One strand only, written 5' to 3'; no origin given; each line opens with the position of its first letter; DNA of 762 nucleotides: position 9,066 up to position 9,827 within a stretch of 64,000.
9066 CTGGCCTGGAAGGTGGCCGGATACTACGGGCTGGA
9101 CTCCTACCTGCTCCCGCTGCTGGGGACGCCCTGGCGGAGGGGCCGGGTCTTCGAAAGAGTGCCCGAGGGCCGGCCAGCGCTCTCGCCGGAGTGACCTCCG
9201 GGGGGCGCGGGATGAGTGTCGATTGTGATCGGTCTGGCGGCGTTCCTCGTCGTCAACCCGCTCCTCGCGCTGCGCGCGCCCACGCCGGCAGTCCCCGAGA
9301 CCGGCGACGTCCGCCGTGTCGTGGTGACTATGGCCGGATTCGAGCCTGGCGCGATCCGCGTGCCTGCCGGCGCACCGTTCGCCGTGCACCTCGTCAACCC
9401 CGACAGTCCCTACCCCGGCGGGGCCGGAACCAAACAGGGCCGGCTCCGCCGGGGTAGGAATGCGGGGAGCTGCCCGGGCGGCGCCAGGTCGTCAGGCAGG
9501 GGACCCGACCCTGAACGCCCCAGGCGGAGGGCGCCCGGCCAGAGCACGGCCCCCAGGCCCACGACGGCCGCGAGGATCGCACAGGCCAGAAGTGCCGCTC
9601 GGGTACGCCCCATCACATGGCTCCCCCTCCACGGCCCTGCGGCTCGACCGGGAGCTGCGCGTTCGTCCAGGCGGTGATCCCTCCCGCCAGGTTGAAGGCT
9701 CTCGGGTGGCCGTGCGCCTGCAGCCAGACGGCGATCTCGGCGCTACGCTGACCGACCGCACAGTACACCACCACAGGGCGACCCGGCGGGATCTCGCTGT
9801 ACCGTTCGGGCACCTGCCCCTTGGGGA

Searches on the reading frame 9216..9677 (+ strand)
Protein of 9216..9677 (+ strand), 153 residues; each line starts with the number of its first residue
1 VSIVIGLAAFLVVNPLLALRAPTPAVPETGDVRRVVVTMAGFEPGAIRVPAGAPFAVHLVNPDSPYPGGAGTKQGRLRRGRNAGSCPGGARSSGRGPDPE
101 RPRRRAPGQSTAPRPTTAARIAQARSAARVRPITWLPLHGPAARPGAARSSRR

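Call 40: search_protein_families(library=pfam, proteins=[window:9216-9677:+], max_evalue=0.01)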
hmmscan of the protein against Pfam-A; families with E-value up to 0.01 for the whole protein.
window:9216-9677:+ (153 aa): 1 family
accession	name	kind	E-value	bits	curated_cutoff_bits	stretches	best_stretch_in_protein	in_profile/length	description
PF13473.12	Cupredoxin_1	-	0.0032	17.9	27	1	17-64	9-54/104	Cupredoxin-like domain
